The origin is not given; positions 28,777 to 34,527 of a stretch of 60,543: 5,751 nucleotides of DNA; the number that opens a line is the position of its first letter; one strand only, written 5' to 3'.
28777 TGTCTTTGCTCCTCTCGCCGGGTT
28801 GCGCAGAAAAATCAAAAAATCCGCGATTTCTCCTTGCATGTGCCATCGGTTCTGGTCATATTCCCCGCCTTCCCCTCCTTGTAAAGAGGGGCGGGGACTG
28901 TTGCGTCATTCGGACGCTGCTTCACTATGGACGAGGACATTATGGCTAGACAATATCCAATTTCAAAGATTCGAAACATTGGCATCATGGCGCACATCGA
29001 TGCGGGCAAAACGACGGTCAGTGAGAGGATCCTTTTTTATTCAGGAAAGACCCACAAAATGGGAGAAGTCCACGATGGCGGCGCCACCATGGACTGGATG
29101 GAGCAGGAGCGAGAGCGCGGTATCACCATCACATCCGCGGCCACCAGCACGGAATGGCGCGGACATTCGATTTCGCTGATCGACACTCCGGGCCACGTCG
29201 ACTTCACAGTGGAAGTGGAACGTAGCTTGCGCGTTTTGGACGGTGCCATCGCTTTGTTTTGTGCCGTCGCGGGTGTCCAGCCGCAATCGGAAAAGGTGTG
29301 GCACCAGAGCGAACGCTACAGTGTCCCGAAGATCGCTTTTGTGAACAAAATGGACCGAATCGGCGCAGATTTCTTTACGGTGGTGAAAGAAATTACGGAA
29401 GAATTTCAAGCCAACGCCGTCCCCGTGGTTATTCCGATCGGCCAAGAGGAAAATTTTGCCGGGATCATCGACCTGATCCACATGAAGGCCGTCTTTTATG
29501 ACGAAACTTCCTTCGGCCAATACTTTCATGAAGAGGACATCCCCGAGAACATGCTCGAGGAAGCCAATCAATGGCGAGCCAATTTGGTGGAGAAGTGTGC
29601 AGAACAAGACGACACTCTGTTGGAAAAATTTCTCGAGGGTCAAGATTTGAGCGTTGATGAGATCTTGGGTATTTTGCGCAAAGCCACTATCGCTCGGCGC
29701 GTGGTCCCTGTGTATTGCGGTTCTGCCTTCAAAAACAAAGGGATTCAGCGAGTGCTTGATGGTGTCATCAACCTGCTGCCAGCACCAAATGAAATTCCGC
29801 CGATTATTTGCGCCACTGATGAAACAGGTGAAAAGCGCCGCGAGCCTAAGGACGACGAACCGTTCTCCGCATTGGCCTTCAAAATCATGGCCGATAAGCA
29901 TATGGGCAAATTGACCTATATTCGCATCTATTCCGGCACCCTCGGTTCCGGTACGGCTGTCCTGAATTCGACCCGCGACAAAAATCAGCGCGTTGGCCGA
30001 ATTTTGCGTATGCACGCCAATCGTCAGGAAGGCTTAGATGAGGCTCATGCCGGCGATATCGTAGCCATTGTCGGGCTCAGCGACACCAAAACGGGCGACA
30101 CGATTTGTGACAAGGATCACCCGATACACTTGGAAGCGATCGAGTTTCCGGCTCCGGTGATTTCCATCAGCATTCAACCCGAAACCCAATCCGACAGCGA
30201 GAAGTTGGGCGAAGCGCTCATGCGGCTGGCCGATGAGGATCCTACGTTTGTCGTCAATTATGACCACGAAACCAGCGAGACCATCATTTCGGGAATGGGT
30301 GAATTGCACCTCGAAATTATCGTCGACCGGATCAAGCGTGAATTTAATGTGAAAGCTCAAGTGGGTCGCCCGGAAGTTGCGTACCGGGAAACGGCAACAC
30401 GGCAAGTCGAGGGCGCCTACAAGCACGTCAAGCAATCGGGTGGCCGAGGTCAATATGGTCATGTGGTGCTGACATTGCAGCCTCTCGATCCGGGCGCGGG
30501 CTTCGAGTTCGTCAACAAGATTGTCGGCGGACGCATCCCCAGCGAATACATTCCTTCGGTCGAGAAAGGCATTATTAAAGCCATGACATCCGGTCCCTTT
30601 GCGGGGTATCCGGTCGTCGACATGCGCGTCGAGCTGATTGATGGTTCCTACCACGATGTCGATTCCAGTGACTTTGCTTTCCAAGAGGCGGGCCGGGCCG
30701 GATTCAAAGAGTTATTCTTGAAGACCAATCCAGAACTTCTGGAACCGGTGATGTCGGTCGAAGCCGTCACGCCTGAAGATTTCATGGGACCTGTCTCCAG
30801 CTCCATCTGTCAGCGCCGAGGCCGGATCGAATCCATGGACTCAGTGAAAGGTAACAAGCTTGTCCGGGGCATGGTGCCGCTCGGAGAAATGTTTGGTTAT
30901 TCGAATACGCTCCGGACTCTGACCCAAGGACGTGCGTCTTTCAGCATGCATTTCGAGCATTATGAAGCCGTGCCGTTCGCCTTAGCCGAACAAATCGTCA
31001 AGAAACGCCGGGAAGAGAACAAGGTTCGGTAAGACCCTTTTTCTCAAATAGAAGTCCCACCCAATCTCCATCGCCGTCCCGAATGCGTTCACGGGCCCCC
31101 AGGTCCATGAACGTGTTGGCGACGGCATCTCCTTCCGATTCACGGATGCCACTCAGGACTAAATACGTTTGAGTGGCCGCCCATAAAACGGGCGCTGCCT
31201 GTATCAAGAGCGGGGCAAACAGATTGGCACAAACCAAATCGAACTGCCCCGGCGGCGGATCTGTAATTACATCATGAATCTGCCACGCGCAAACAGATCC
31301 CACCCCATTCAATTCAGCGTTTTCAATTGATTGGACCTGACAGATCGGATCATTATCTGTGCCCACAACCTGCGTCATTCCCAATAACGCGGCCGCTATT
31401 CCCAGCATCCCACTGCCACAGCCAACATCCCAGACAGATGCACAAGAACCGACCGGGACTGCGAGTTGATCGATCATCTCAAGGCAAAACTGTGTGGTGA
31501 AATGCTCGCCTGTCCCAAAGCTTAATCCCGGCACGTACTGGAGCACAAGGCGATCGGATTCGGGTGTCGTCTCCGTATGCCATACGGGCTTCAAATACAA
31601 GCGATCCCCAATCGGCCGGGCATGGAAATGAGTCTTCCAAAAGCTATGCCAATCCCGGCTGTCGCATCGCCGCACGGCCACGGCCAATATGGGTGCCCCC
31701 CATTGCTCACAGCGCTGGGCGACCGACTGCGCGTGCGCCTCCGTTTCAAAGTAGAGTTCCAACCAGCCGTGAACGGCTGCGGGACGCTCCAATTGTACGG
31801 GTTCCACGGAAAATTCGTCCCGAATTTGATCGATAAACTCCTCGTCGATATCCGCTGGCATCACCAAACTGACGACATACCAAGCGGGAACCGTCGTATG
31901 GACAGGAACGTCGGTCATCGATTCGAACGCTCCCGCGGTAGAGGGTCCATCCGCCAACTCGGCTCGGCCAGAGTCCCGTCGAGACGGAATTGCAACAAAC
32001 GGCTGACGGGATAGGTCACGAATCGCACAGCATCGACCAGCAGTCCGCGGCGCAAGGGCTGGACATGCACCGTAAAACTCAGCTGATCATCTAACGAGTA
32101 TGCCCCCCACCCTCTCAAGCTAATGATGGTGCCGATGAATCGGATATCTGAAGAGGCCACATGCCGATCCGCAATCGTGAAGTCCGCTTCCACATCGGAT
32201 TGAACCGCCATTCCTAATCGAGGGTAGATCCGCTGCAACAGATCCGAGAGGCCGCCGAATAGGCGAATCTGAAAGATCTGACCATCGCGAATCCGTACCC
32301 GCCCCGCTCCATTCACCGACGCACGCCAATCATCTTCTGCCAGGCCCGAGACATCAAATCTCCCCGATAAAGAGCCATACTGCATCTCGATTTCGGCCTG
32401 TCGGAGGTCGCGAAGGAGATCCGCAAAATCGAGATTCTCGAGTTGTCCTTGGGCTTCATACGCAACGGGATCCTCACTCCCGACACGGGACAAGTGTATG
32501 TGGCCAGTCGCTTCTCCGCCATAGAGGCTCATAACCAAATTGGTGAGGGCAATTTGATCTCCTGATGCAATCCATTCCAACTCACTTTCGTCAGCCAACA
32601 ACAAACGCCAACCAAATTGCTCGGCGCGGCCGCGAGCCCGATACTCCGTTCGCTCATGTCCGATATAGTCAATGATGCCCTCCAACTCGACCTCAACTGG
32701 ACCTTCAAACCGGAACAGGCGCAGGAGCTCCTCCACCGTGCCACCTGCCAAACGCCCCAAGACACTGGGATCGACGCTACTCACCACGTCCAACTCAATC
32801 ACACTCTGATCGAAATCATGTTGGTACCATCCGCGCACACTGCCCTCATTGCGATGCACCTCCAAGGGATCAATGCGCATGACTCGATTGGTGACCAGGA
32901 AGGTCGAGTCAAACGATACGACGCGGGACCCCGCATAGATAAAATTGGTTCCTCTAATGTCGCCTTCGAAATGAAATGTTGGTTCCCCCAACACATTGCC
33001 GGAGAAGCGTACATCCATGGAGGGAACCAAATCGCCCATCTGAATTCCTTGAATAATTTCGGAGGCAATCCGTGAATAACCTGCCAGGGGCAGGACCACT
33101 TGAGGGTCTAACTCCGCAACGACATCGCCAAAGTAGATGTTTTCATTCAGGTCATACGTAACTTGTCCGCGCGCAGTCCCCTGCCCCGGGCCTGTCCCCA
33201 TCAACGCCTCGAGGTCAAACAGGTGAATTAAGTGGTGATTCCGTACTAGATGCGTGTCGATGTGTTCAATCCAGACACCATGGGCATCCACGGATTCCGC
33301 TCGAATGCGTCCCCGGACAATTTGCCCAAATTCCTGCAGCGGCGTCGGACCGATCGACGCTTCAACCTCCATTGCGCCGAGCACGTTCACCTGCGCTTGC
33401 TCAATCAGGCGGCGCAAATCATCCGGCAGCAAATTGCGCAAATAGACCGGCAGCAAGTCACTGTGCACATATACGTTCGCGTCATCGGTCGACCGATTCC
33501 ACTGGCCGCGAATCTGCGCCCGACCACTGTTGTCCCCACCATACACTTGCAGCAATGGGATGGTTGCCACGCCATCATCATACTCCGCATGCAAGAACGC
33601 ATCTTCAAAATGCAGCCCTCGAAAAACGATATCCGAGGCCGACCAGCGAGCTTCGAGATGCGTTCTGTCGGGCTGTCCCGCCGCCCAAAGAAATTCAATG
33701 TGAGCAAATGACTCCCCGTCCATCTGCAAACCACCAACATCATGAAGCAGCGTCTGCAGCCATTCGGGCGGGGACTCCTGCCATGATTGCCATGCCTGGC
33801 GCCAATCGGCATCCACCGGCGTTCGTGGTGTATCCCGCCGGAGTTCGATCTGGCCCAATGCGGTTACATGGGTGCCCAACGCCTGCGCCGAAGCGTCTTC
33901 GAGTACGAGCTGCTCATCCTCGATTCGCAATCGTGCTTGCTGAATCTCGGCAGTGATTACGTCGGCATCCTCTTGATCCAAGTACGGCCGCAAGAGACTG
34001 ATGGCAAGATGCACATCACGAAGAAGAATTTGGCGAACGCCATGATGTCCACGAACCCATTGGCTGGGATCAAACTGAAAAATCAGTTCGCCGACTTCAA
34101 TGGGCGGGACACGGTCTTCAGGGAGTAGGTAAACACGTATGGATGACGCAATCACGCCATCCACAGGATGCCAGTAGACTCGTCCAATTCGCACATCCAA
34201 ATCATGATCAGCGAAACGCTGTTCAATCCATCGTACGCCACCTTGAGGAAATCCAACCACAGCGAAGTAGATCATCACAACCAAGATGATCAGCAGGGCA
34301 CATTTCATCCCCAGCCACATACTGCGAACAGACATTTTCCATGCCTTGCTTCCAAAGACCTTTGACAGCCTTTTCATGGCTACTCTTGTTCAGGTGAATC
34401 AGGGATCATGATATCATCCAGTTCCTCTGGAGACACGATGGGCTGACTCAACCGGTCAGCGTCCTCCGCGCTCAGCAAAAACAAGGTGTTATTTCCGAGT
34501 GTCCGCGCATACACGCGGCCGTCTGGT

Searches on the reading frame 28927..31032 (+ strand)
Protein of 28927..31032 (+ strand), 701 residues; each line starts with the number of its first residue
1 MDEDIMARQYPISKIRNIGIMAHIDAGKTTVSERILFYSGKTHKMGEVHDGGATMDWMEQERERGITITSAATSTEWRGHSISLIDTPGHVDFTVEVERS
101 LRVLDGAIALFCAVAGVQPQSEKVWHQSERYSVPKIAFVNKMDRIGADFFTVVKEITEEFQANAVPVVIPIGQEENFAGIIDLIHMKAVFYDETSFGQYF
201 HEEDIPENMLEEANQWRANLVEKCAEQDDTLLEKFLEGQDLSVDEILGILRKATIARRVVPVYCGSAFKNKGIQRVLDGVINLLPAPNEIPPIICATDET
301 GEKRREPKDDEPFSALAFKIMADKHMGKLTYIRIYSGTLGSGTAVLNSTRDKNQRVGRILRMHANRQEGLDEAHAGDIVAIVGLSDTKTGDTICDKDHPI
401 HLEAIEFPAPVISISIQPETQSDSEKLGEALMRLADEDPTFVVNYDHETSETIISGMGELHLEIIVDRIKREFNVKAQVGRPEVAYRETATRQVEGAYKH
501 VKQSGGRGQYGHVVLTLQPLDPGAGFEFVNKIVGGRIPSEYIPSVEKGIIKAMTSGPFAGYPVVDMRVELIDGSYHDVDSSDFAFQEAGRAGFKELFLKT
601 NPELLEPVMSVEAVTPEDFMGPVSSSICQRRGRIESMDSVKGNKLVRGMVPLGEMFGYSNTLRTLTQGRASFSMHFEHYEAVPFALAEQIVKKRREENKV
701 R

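Call 27: search_protein_families(library=pfam, proteins=[window:28927-31032:+])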
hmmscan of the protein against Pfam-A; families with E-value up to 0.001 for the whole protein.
window:28927-31032:+ (701 aa): 7 families
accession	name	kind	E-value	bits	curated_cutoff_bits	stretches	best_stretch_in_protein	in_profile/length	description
PF00009.33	GTP_EFTU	-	5e-63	212.5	26.5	1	14-285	2-187/188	Elongation factor Tu GTP binding domain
PF03764.24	EFG_IV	-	8e-46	155.2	24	1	482-600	1-120/121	Elongation factor G, domain IV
PF14492.12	EFG_III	-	5.9e-32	110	27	1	407-480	1-74/75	Elongation Factor G, domain III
PF00679.30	EFG_C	-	1.4e-27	95.9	27.9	1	603-688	1-87/89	Elongation factor G C-terminus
PF22042.2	EF-G_D2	-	1.7e-20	73.4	27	1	312-395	1-83/84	Elongation factor G domain 2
PF03144.31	GTP_EFTU_D2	-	1.6e-17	64.1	30.3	1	327-394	1-73/73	Elongation factor Tu domain 2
PF16658.11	RF3_C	-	9.4e-07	29.2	40.1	1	415-490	14-89/132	Class II release factor RF3, C-terminal domain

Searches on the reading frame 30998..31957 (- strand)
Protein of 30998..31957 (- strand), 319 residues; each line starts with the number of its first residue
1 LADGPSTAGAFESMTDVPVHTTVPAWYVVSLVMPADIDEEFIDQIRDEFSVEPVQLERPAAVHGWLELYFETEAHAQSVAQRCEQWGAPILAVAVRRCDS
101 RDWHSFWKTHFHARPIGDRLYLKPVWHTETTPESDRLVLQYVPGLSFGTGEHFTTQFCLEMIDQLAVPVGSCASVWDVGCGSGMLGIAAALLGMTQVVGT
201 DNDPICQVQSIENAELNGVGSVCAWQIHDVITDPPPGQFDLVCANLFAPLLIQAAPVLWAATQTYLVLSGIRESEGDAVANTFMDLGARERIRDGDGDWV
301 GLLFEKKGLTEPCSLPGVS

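Call 27: search_protein_families(library=pfam, proteins=[window:30998-31957:-])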
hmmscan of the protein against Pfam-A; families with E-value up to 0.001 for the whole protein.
window:30998-31957:- (319 aa): 4 families
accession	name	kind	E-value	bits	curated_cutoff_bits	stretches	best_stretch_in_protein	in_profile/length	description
PF06325.19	PrmA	-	3.3e-46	158.6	22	1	52-306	44-295/296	Ribosomal protein L11 methyltransferase (PrmA)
PF05175.20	MTS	-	1.1e-05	25.5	23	1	165-245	30-105/170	Methyltransferase small domain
PF13649.12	Methyltransf_25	-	1.4e-05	26.1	27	1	175-246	1-73/97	Methyltransferase domain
PF13847.12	Methyltransf_31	-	0.00012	22.2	27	1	174-246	6-82/145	Methyltransferase domain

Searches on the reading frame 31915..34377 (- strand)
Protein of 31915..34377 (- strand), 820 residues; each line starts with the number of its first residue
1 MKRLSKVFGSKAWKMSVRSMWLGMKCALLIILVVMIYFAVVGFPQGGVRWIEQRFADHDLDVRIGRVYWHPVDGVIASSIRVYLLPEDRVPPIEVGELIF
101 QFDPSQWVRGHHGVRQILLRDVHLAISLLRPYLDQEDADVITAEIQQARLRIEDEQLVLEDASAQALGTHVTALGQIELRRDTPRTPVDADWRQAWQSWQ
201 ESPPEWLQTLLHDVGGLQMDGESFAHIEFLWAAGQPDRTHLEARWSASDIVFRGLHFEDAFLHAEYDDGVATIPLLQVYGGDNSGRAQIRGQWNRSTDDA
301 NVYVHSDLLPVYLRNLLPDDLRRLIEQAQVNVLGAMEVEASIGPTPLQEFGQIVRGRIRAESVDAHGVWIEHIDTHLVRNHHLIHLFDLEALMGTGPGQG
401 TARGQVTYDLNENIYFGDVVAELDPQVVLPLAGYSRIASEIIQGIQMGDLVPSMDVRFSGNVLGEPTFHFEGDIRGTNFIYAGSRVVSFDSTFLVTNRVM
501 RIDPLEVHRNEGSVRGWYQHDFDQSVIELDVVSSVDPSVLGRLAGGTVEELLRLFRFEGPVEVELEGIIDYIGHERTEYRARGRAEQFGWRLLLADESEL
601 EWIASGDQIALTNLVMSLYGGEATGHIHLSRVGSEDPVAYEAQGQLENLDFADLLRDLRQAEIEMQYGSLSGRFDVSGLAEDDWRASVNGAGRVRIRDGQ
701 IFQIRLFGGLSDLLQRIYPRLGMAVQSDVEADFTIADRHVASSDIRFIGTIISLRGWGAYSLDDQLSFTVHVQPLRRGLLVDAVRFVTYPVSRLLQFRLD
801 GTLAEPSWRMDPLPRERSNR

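Call 94: search_protein_families(library=pfam, proteins=[window:31915-34377:-], max_evalue=0.05)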
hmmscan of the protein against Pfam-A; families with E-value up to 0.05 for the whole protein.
window:31915-34377:- (820 aa): 1 family
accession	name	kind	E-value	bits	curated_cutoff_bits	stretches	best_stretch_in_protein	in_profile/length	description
PF05170.20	AsmA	-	1.5e-06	27.8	29.8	1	597-701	459-561/607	AsmA family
